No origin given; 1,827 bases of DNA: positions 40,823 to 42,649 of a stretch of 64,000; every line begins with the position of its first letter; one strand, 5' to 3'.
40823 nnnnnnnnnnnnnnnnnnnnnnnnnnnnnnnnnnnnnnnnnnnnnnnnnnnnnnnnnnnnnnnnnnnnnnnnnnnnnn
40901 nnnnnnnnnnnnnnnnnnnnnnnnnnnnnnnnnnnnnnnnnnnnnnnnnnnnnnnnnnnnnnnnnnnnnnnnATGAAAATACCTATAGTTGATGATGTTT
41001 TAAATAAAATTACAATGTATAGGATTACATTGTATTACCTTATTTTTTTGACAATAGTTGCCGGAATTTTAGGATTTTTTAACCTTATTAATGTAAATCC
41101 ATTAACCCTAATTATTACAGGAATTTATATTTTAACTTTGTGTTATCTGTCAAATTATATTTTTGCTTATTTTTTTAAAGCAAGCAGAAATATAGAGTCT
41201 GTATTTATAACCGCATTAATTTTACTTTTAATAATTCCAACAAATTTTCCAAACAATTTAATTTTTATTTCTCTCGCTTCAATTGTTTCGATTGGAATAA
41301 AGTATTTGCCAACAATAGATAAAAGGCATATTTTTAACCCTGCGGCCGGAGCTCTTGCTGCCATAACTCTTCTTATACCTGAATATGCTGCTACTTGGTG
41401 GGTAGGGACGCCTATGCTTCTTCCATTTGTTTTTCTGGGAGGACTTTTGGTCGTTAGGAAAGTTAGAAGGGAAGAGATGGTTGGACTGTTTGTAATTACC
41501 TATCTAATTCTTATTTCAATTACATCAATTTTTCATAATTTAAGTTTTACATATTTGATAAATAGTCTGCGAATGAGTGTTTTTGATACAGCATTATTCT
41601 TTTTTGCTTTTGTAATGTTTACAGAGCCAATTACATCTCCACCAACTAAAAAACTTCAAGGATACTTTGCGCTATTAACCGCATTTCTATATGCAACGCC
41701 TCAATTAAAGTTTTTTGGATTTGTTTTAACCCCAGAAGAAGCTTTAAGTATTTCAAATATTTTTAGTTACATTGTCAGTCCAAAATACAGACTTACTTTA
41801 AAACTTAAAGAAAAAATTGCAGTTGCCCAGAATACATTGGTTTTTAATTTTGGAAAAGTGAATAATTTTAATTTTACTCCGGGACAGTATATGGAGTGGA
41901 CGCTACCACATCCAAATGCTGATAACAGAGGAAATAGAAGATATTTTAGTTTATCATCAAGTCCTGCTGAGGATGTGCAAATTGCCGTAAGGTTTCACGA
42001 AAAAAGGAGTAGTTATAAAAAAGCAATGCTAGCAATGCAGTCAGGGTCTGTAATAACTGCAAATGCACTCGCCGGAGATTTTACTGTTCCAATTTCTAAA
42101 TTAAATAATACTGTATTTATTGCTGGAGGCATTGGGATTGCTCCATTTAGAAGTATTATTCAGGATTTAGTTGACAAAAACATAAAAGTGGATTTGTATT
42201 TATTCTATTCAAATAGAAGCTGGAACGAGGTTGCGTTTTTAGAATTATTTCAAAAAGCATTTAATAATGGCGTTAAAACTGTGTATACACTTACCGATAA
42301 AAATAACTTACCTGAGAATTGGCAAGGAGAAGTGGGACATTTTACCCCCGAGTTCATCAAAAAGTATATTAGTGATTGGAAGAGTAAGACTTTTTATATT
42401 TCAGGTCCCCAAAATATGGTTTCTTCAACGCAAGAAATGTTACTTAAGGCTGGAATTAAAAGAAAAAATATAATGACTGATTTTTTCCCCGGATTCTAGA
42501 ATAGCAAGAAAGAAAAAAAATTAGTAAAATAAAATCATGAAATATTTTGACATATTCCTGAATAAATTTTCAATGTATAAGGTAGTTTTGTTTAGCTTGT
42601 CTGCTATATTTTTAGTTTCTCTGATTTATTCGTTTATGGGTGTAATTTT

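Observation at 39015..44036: Compact NQR/RNF-like flavin electron-transfer cassette built from fusion proteins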

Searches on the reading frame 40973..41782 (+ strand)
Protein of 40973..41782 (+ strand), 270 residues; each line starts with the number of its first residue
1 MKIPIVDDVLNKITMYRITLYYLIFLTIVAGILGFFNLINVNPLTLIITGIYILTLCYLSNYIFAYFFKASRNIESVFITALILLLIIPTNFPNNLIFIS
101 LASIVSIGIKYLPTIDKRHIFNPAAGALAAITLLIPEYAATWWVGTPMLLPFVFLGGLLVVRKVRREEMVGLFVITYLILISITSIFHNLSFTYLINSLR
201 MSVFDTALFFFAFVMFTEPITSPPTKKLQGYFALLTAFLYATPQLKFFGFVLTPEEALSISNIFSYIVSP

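Call 36: search_solved_structures(query=A2, max_evalue=10, show_alignments=3)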
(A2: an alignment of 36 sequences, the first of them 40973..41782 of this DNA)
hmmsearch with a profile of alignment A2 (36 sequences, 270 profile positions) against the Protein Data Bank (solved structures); distinct sequences matched with E-value up to 10: 3.
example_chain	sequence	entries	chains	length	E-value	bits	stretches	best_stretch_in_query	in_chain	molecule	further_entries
8ahx_D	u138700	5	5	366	0.00011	24.9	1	152-260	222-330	Ion-translocating oxidoreductase complex subunit D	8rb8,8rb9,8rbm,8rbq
7xk3_B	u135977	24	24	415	0.016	17.9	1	144-260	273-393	Na(+)-translocating NADH-quinone reductase subunit B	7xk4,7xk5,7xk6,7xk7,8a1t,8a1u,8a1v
9ud3_B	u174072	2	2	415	0.016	17.9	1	144-260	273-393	Na(+)-translocating NADH-quinone reductase subunit B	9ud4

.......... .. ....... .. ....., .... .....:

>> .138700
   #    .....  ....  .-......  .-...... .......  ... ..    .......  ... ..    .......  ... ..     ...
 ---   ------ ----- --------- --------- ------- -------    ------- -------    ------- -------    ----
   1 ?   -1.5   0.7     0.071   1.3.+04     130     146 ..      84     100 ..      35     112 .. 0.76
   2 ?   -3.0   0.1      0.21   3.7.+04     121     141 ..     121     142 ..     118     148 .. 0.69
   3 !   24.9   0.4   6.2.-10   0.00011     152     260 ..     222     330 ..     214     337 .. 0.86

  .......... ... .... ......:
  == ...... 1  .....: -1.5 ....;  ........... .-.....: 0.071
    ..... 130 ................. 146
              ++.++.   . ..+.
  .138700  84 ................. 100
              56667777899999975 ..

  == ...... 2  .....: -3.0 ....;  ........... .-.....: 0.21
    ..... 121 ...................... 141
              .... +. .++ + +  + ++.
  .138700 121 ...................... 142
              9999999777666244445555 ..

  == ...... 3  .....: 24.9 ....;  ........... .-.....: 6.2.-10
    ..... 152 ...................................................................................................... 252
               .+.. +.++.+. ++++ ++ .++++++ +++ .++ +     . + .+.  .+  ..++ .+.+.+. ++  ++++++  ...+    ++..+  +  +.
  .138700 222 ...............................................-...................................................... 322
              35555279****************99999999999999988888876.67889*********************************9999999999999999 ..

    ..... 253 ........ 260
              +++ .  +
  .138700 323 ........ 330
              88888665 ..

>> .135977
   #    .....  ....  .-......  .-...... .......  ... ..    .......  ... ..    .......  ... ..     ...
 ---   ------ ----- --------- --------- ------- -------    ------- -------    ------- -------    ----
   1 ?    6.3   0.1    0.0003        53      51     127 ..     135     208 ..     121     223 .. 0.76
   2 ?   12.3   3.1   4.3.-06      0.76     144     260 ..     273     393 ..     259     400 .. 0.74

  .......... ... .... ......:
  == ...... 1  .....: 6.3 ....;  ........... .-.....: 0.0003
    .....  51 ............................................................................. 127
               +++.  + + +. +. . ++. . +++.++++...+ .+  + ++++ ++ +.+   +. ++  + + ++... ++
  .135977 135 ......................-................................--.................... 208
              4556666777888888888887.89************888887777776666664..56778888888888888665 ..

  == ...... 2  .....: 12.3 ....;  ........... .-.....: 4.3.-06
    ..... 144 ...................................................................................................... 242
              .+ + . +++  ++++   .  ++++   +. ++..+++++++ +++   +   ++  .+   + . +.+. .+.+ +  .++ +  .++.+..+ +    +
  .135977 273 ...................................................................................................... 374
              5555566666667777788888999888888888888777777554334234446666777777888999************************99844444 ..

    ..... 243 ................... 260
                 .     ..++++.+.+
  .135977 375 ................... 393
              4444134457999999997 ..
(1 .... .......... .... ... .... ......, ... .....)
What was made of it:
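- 41375..41419 (+): Outward-facing loop, O4 residues 135-149 (contains WWVG). This is the remnant of the NqrB/RnfD loop that carries the covalent FMN threonine. The fusions have about 17 (call 36).
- On Na+-NQR: The loop is deleted (call 36).
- Against PDB sequences, the membrane-domain profile hits only RnfD (E=1e-4) and NqrB (E=0.016) (call 36).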

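Call 73: search_protein_representatives(protein=window:40973-41782:+)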
Query: 270 residues. Proteins with E-value up to 0.001 (for the whole library): 1155; up to 1e-10: 649; up to 1e-30: 163. The best 150 are listed.
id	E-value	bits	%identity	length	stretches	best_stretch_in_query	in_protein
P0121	1.9e-82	293.5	53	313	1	5-270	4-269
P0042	1.1e-81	291.0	53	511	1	4-270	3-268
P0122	3.7e-65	236.8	58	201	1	1-189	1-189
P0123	4.7e-64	233.2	45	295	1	6-270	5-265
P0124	8.3e-59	216.0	46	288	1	5-270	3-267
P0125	2.9e-55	204.4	45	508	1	5-270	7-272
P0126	3.9e-55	204.0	45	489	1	5-268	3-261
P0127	6.1e-54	200.0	45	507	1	4-268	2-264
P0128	9.6e-54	199.4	45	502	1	9-270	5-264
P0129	5.2e-52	193.7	43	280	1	5-269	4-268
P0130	6.2e-52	193.5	45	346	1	5-270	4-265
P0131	7.5e-52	193.2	43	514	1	4-269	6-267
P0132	1.4e-51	192.3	42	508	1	5-270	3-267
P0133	2.8e-51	191.3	43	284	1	3-270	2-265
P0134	5.5e-51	190.4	40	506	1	5-270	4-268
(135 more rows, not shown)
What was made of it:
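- Closest known: NQR/RNF-like flavinylation-associated system. Different: The membrane domain alone retrieves 1,155 clusters at 50% identity (call 73).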

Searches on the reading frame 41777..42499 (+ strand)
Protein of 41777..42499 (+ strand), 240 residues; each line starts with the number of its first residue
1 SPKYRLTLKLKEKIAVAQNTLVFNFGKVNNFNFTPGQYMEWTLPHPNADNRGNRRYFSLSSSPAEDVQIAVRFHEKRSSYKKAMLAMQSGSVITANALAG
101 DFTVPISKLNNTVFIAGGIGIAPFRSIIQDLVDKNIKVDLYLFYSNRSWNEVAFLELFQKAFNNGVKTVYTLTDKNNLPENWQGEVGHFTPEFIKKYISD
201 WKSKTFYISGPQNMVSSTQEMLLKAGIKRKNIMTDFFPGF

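Call 76: search_solved_structures(query=window:41777-42499:+, max_evalue=1e-8, show_alignments=4)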
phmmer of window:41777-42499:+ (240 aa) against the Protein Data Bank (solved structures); distinct sequences matched with E-value up to 1e-8: 8.
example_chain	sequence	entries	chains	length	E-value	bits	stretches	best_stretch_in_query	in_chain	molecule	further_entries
7qty_A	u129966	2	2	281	9.2e-11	45.1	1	86-239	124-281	Na(+)-translocating NADH-quinone reductase subunit F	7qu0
7qu3_A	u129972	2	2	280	2.1e-10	43.9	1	87-239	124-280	Na(+)-translocating NADH-quinone reductase subunit F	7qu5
4u9u_A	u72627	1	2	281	6.4e-10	42.3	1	86-239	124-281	Na(+)-translocating NADH-quinone reductase subunit F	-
8ad4_A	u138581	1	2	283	6.5e-10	42.3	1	86-239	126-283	Na(+)-translocating NADH-quinone reductase subunit F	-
4uaj_A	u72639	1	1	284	6.6e-10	42.3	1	86-239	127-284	Na(+)-translocating NADH-quinone reductase subunit F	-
7xk3_F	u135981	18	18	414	7.6e-10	42.1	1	86-239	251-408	Na(+)-translocating NADH-quinone reductase subunit F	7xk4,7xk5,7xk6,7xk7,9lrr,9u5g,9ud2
8a1t_F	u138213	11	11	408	1.1e-09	41.6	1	86-239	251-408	Na(+)-translocating NADH-quinone reductase subunit F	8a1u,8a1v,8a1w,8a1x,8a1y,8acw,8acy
8ad3_A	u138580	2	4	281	3.5e-09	39.9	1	86-236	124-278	Na(+)-translocating NADH-quinone reductase subunit F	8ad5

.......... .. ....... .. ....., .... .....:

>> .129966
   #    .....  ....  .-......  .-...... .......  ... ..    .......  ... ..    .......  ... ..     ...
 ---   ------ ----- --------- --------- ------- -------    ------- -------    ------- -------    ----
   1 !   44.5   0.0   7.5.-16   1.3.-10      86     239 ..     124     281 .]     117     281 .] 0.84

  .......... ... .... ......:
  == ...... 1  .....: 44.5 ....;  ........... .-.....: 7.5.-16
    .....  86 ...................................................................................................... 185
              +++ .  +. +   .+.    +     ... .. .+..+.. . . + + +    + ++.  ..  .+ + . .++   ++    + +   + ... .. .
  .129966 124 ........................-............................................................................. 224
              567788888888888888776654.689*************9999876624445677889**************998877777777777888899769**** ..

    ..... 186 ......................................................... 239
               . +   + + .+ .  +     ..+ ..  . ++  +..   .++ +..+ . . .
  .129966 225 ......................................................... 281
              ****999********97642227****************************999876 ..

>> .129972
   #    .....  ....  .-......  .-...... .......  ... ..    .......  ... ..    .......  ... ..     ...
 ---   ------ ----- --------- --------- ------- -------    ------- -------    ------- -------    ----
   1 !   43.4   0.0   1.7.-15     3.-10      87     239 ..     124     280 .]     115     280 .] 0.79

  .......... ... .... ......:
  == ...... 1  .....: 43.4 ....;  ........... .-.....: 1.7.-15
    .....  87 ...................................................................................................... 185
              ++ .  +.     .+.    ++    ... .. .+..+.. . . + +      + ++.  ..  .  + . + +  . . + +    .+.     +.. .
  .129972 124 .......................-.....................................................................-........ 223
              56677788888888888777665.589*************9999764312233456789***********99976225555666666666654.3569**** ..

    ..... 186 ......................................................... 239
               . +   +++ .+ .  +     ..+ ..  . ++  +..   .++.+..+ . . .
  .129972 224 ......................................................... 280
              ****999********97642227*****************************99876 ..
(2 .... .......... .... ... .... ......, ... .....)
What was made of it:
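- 40973..42499 (+): O4: type-A fusion. Residues 1-268 are an RnfD/NqrB-like 10-helix membrane domain. Residues 270-508 are an NqrF-like FAD/NAD(P)H reductase domain. Every PDB sequence hit below 1e-8 for the soluble half is NqrF (call 76).
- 42122..42145 (+): NAD(P)H-binding motif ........, O4 residues 384-391. The stretch aligns with GGAGMAP of NqrF (call 76).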
